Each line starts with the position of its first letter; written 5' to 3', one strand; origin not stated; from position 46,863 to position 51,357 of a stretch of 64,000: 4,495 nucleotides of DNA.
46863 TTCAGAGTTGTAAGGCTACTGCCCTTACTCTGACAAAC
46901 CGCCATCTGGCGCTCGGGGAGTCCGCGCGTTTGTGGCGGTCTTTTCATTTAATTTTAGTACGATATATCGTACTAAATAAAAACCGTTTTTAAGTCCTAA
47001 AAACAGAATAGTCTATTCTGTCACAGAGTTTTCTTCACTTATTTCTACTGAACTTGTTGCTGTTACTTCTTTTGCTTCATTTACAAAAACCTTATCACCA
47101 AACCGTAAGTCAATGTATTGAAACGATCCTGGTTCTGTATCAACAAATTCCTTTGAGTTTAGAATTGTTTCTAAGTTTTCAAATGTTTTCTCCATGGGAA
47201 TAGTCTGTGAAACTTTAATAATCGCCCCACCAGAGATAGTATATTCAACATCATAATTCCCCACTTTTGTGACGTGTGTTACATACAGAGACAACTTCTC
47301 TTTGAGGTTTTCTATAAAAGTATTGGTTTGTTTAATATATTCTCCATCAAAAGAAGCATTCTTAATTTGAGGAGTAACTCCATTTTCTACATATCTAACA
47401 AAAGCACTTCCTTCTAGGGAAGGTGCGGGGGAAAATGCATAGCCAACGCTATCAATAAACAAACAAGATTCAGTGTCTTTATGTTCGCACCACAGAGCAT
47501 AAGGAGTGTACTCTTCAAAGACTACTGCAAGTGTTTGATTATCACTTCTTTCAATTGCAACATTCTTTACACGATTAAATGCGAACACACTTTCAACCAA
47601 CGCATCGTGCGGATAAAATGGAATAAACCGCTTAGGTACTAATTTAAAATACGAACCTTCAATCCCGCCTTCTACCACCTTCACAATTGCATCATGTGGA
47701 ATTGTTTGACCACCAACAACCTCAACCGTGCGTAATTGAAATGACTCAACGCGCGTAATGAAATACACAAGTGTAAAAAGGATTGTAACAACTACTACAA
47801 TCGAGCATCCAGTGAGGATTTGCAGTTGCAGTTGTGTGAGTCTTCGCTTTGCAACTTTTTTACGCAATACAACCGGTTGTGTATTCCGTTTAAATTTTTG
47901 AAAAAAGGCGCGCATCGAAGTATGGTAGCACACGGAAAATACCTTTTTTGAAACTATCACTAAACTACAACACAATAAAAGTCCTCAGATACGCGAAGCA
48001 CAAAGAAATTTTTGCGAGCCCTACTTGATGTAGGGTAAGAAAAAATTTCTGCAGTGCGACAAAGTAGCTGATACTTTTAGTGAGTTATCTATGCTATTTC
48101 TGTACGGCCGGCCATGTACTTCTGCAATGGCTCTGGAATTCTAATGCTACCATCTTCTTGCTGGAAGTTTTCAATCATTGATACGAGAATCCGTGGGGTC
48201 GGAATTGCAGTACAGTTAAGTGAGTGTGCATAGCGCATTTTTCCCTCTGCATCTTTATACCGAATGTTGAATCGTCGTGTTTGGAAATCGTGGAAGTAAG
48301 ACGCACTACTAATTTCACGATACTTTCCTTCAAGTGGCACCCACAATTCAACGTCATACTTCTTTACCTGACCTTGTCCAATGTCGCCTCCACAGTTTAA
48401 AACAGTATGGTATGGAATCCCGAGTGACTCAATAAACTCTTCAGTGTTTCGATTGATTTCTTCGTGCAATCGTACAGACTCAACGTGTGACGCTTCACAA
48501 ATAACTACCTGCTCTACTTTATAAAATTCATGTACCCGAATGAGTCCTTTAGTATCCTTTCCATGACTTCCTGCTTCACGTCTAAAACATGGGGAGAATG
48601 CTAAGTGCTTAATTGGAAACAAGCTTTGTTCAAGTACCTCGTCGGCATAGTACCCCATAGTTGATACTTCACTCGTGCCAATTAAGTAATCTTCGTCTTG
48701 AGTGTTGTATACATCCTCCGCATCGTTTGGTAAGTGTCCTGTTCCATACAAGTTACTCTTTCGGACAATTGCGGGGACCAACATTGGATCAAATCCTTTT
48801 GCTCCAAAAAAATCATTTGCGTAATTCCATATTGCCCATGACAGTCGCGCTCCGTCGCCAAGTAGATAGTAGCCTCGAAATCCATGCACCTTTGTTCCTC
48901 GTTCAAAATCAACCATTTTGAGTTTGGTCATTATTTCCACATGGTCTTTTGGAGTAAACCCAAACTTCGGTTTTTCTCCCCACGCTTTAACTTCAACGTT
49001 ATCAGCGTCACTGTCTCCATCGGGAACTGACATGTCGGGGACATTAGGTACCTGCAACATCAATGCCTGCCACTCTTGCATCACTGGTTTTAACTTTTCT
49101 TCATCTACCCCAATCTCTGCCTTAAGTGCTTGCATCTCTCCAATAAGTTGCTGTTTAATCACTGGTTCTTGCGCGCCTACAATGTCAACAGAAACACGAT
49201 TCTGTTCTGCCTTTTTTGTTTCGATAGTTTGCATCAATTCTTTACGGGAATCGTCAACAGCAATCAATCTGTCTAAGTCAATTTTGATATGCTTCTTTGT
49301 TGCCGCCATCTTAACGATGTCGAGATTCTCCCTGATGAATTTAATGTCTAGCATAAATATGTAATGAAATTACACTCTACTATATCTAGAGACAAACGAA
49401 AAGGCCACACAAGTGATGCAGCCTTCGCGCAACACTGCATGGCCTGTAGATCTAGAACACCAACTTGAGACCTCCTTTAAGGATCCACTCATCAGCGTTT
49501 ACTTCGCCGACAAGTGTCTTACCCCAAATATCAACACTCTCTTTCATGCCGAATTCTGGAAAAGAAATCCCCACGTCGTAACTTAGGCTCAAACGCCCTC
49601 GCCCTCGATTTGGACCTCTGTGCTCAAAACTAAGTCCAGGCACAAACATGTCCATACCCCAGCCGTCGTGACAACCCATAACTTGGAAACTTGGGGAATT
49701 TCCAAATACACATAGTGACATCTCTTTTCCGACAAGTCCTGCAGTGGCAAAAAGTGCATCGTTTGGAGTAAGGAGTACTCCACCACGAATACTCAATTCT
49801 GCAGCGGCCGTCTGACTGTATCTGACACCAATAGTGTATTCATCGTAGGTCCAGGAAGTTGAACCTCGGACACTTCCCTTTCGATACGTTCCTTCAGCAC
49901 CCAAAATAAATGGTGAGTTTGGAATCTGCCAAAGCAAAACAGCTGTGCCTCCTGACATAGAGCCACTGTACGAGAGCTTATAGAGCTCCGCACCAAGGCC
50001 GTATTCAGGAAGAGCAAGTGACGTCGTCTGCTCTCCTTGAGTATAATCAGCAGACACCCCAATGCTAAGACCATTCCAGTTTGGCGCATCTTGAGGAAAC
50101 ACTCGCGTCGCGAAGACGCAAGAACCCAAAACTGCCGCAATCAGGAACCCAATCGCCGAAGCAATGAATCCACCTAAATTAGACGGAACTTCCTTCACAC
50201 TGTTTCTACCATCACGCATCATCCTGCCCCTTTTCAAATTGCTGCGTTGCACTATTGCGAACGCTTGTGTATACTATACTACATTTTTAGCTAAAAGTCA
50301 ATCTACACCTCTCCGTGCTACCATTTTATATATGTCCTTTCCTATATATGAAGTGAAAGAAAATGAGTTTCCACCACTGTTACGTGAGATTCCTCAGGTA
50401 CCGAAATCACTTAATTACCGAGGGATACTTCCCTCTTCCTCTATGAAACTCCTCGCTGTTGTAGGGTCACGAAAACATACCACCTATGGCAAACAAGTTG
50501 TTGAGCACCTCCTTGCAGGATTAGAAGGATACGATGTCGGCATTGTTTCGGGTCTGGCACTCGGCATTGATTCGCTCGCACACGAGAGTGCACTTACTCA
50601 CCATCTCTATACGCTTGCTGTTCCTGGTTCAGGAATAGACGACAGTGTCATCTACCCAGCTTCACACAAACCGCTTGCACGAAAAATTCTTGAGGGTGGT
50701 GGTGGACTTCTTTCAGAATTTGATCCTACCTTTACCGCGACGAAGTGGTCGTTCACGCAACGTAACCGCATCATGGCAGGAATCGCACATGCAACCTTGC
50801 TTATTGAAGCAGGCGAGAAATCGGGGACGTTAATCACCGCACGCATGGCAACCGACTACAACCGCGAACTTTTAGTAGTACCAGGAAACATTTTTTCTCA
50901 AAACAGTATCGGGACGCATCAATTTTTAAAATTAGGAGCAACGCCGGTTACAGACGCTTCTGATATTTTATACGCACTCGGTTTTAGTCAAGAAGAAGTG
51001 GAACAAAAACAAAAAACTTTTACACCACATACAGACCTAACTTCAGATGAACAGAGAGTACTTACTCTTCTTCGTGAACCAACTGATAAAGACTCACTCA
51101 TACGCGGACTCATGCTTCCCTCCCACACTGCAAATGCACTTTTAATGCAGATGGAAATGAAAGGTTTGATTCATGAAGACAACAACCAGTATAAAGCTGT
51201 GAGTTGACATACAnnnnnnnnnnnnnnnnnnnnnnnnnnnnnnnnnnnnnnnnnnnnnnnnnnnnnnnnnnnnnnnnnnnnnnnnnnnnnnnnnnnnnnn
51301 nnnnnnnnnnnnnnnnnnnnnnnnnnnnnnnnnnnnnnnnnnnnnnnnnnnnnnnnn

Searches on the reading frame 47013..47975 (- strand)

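Call 37: search_protein_families(library=pfam, proteins=[window:47013-47975:-], max_evalue=0.001)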
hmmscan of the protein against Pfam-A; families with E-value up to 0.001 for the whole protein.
window:47013-47975:- (320 aa): 0 families

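Call 87: search_protein_families(library=ncbifam, proteins=[window:47013-47975:-], max_evalue=0.01)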
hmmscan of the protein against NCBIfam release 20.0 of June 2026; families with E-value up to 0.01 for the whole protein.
window:47013-47975:- (320 aa): 1 family
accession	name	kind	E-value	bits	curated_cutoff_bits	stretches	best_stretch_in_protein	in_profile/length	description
NF004039.0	PRK05529.1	equivalog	0.0036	16.5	353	1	41-161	24-134/255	cell division protein FtsQ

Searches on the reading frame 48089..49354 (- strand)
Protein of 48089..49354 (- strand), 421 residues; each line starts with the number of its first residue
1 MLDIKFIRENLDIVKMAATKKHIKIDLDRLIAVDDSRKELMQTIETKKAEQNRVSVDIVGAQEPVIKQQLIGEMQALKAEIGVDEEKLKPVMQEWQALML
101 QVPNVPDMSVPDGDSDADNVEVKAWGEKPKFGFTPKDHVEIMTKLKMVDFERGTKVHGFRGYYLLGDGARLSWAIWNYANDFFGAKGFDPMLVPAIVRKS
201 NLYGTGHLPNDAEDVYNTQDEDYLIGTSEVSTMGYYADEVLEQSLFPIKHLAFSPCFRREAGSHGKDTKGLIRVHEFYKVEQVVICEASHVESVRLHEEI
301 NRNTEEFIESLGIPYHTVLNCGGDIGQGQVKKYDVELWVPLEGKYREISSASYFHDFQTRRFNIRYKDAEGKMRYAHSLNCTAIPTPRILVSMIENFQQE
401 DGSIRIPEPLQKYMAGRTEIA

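Call 37: search_protein_families(library=pfam, proteins=[window:48089-49354:-], max_evalue=0.001)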
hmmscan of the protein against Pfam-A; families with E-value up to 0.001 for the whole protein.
window:48089-49354:- (421 aa): 2 families
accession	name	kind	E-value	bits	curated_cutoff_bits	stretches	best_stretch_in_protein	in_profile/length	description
PF00587.30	tRNA-synt_2b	-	5.5e-31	108.4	29.3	1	219-396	8-178/179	tRNA synthetase class II core domain (G, H, P, S and T)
PF02403.27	Seryl_tRNA_N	-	7.3e-20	71.7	28.2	1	1-106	1-108/108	Seryl-tRNA synthetase N-terminal domain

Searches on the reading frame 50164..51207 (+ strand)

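Call 37: search_protein_families(library=pfam, proteins=[window:50164-51207:+], max_evalue=0.001)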
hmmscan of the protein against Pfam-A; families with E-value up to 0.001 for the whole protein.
window:50164-51207:+ (347 aa): 2 families
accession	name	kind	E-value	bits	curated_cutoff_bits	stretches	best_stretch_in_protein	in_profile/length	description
PF02481.21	DNA_processg_A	-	3e-63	213.3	29.6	1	61-263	9-211/212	DNA recombination-mediator protein A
PF17782.7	DprA_WH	-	2e-06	28.2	22.9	1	288-337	6-56/61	DprA winged helix domain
